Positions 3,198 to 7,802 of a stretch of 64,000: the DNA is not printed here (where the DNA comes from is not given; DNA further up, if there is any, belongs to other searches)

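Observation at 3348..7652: P5-type ATPase in which the TM4 PP(E/A)LP motif appears replaced (IIPFWST)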

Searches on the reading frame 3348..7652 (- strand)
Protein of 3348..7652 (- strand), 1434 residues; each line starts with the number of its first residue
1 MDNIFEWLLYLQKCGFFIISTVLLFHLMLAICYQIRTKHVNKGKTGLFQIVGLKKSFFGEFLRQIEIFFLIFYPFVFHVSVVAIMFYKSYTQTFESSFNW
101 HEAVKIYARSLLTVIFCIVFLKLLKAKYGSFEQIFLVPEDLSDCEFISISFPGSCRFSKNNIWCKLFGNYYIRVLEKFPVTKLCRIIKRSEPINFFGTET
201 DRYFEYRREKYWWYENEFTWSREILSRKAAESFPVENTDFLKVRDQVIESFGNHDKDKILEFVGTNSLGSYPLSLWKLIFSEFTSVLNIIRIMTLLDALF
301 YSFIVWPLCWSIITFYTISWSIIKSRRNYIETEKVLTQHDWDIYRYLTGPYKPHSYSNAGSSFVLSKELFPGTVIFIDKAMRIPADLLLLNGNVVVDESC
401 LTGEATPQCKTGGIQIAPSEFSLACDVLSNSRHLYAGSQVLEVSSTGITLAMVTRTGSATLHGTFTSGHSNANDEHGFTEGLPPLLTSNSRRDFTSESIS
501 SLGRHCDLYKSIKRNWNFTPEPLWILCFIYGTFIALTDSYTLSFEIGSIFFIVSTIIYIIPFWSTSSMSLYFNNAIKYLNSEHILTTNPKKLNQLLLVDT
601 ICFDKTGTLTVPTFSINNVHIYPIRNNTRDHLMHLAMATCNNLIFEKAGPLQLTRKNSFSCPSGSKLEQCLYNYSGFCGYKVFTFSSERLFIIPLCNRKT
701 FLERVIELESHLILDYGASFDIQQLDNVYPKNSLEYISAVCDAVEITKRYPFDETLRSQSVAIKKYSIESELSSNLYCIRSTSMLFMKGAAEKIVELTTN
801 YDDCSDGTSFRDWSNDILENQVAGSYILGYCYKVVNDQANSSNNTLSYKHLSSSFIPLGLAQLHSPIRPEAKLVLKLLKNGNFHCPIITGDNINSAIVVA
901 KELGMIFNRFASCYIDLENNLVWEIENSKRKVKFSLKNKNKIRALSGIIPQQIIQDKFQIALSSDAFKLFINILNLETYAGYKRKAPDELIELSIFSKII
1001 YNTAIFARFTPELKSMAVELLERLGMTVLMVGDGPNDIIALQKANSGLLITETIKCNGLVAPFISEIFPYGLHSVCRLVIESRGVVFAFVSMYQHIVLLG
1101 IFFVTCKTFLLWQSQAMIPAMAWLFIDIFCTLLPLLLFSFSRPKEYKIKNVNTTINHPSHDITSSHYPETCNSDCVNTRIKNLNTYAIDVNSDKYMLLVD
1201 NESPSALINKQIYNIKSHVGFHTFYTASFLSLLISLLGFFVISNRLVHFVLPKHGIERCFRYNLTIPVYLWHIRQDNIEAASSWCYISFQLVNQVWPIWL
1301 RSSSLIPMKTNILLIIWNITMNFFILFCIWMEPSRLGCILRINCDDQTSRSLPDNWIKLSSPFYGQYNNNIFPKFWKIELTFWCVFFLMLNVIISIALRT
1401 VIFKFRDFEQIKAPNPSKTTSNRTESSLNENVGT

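Call 3: search_protein_families(library=pfam, proteins=[window:3348-7652:-], max_evalue=0.1)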
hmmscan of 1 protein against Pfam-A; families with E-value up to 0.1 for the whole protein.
window:3348-7652:- (1434 aa): 3 families
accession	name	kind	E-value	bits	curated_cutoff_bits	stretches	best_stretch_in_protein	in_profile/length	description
PF00122.25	E1-E2_ATPase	-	6.9e-13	49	28.1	1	364-467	18-99/181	E1-E2 ATPase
PF00702.32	Hydrolase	-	4.5e-12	47.2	26.4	2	1006-1045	152-191/191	haloacid dehalogenase-like hydrolase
PF13246.12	Cation_ATPase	-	0.0057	17.1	21.7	1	743-800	45-90/91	Cation transport ATPase (P-type)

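Call 4: search_solved_structures(query=window:3348-7652:-, max_evalue=0.01, show_alignments=3)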
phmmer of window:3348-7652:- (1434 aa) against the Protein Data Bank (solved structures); distinct sequences matched with E-value up to 0.01: 109 (the best 60 are shown).
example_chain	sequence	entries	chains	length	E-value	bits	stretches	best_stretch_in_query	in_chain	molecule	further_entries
7op5_A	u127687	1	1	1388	1.7e-25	91.8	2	843-1142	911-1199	P5B-ATPase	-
7op1_A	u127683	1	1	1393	1.8e-25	91.7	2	843-1142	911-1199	Cation-transporting ATPase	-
7op3_A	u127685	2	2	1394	1.8e-25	91.7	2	843-1142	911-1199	Cation-transporting ATPase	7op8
9s5t_I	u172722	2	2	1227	6.1e-21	76.7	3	349-445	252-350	Endoplasmic reticulum transmembrane helix translocase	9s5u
6xmp_A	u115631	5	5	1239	6.2e-21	76.7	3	349-445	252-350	P5A-type ATPase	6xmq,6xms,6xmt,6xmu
8op3_A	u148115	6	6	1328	5.4e-19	70.3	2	334-444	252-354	Cation-transporting ATPase-like protein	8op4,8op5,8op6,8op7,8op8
8iem_P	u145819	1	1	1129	1.4e-17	65.6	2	996-1142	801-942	Polyamine-transporting ATPase 13A2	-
8iel_P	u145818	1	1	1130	1.4e-17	65.6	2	996-1142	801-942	Polyamine-transporting ATPase 13A2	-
7fjm_A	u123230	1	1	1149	1.4e-17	65.6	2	996-1142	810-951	Polyamine-transporting ATPase 13A2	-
8iek_P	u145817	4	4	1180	1.4e-17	65.6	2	996-1142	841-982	Polyamine-transporting ATPase 13A2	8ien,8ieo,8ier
7fjq_A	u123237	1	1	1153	1.4e-17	65.6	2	996-1142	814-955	Polyamine-transporting ATPase 13A2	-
8ies_P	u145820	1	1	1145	1.4e-17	65.6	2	996-1142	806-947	Polyamine-transporting ATPase 13A2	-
7vpi_A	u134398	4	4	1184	1.4e-17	65.5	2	996-1142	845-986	Polyamine-transporting ATPase 13A2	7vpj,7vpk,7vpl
7fjp_B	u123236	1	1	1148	1.5e-17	65.5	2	996-1142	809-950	Polyamine-transporting ATPase 13A2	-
7m5v_A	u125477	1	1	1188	1.6e-17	65.4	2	996-1142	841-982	Polyamine-transporting ATPase 13A2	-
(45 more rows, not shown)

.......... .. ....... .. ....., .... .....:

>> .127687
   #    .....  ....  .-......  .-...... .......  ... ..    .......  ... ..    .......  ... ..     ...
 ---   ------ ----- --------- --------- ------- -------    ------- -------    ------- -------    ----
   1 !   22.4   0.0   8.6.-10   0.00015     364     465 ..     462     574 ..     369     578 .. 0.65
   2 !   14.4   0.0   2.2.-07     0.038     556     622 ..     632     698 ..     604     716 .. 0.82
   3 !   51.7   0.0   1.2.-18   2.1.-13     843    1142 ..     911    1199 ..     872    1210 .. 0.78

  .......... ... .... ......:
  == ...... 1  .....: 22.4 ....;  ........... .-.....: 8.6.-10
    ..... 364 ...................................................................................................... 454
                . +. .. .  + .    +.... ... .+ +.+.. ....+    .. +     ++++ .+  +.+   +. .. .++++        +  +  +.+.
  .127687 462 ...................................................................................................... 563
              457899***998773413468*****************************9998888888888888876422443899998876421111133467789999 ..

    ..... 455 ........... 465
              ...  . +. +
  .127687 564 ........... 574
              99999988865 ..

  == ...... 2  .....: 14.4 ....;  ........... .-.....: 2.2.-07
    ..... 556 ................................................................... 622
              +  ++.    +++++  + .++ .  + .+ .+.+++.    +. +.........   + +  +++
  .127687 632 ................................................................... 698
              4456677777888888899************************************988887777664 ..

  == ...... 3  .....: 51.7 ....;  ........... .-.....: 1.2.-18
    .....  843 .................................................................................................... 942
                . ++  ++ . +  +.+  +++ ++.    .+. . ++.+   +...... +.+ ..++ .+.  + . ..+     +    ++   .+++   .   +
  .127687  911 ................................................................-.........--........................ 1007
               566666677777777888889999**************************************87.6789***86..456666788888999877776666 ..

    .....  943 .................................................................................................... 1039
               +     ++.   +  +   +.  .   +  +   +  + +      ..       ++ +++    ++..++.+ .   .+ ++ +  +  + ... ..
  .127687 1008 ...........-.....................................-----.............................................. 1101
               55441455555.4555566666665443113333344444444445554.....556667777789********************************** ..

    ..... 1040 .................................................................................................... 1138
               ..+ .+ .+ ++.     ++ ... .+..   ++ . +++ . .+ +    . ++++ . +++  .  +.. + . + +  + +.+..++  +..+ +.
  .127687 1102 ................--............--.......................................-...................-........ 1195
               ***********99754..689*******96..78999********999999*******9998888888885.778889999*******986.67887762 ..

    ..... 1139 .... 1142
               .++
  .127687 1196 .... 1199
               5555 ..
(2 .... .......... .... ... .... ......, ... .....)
